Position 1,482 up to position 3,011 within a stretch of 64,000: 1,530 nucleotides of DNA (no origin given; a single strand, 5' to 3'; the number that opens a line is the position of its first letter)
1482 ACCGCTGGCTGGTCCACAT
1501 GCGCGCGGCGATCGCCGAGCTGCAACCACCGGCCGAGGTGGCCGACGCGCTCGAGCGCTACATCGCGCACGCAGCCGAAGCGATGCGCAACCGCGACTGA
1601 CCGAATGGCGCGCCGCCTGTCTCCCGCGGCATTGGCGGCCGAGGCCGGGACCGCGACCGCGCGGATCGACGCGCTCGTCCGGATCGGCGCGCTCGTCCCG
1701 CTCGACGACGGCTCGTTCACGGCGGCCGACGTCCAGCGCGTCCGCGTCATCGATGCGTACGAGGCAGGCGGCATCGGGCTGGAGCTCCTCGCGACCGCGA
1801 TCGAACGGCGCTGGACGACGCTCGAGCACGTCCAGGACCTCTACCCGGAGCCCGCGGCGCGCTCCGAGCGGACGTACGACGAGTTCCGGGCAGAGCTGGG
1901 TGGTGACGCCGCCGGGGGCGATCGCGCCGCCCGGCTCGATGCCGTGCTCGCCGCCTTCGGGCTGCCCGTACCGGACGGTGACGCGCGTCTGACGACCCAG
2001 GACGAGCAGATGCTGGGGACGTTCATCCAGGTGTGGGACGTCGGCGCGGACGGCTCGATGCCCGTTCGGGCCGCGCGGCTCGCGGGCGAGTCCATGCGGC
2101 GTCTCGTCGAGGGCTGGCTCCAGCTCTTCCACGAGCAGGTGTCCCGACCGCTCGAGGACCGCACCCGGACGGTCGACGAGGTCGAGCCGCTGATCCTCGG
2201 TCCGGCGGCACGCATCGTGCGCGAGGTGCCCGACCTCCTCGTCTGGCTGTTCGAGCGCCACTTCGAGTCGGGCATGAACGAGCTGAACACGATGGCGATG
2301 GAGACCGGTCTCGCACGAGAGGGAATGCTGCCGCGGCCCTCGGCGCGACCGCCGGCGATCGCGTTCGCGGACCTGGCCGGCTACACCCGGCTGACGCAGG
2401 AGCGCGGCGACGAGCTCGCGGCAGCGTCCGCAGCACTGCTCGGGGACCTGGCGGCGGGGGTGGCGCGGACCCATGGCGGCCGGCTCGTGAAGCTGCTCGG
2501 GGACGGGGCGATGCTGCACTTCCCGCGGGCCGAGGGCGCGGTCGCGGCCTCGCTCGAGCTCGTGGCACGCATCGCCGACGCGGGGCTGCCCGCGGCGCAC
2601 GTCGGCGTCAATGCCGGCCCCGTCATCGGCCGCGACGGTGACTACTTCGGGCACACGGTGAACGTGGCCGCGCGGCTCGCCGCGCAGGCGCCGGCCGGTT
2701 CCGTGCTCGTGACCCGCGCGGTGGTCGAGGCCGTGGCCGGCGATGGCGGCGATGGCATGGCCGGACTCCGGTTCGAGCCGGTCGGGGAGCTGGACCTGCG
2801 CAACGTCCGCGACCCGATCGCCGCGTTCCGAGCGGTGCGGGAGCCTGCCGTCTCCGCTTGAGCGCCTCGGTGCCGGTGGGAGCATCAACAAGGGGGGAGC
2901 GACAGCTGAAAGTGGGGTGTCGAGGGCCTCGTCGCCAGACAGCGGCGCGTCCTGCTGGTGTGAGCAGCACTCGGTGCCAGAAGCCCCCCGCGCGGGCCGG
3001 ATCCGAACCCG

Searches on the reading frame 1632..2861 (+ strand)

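Call 40: search_protein_families(library=pfam, proteins=[window:1632-2861:+], max_evalue=0.00001)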
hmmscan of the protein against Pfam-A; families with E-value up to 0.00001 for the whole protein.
window:1632-2861:+ (409 aa): 1 family
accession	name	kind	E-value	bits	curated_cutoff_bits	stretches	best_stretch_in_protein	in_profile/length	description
PF00211.25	Guanylate_cyc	-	2.9e-06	27.4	21.9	0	242-390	10-171/183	Adenylate and Guanylate cyclase catalytic domain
